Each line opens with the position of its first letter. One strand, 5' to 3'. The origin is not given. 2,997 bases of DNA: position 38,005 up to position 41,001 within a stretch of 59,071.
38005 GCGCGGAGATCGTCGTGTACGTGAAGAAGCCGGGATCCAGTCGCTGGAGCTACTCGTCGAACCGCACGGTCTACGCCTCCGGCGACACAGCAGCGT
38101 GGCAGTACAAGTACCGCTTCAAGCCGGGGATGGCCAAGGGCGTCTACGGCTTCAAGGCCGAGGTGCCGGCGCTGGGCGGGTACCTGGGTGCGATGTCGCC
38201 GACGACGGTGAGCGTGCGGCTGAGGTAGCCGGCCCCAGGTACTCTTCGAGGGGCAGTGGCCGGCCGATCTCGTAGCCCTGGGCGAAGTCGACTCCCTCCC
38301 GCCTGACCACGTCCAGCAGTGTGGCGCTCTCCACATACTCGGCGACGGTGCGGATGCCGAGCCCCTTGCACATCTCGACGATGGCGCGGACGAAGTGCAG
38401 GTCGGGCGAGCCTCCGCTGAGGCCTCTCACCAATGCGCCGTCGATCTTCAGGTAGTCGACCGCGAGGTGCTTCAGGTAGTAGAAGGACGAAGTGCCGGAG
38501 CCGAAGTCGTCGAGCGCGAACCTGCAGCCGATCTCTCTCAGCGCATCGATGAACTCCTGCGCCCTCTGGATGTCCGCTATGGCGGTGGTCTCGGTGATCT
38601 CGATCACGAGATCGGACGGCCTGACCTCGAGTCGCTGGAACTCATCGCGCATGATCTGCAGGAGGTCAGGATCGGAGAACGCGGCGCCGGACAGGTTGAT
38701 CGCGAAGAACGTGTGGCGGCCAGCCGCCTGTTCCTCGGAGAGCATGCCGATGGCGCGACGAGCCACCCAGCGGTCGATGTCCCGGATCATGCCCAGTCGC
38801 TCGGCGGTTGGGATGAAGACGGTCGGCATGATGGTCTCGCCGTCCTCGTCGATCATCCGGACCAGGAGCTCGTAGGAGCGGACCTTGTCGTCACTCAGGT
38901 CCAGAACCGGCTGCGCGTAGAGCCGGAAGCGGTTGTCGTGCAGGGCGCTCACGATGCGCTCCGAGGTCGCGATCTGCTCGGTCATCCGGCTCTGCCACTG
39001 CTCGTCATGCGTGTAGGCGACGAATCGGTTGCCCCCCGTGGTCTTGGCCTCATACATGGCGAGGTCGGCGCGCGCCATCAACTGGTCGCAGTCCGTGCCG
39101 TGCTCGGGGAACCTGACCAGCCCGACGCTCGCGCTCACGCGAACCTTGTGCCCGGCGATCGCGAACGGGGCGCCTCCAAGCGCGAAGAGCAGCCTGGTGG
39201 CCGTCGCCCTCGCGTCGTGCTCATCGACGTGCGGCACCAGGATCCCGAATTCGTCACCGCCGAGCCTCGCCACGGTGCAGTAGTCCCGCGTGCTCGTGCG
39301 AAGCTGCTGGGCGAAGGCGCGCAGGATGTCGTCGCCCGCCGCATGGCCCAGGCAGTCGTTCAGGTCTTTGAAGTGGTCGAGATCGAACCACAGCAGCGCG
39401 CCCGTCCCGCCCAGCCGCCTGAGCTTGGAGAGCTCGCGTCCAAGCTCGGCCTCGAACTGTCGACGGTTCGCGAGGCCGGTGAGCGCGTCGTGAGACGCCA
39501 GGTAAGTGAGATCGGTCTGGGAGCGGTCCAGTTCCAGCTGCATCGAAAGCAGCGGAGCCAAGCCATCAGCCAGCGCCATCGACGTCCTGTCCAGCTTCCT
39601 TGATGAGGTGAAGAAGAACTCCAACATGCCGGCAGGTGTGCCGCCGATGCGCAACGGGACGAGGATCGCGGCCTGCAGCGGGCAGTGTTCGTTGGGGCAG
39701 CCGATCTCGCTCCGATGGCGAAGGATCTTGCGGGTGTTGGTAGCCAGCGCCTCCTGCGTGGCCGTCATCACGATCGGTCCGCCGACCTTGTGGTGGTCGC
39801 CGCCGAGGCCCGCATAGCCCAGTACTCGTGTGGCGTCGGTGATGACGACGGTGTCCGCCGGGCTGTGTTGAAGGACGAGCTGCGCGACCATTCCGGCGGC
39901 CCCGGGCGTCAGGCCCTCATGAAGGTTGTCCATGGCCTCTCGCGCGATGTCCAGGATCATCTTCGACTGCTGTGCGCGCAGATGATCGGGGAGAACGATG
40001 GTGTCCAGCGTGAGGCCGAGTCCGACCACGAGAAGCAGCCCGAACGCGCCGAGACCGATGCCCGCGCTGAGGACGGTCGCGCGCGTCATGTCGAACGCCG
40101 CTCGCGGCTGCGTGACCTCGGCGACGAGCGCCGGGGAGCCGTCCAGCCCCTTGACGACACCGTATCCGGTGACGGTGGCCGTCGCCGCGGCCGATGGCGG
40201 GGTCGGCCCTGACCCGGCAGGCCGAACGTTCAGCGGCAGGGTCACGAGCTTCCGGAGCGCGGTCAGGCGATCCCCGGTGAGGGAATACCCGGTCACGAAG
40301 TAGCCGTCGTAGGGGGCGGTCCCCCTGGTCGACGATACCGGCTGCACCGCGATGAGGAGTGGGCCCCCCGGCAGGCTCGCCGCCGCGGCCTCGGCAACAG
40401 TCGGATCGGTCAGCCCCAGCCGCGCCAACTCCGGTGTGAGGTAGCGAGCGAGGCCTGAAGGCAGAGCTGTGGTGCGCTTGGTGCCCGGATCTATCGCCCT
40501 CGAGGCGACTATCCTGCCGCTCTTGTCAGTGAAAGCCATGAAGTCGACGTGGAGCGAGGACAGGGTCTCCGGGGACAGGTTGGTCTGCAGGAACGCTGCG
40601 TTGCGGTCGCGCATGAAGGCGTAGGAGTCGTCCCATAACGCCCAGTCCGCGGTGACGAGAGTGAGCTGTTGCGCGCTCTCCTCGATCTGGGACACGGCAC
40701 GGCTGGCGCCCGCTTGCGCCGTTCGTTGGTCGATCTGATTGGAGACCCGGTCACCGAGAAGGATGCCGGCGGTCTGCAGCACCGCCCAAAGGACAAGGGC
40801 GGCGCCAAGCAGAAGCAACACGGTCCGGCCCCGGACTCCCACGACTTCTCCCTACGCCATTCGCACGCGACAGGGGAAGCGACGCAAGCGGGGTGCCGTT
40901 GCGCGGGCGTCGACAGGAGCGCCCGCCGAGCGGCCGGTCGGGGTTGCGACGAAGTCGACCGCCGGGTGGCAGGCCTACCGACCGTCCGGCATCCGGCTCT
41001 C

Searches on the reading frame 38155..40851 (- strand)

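Call 24: search_protein_families(library=pfam, proteins=[window:38155-40851:-], max_evalue=0.001)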
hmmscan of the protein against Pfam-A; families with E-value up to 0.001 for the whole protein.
window:38155-40851:- (899 aa): 5 families
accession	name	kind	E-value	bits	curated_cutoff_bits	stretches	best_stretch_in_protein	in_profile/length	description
PF00563.25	EAL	-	1.9e-66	224.3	31.3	1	632-865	3-236/236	EAL domain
PF00990.26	GGDEF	-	4.3e-43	147.3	23.8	1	452-609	1-161/161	Diguanylate cyclase, GGDEF domain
PF05228.19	CHASE4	-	3.3e-30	105.5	26.2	1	56-208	2-138/140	CHASE4 domain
PF13492.12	GAF_3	-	0.00018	22.3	27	1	387-440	75-128/129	GAF domain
PF13185.12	GAF_2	-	0.00024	21.8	28.6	1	363-436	60-132/136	GAF domain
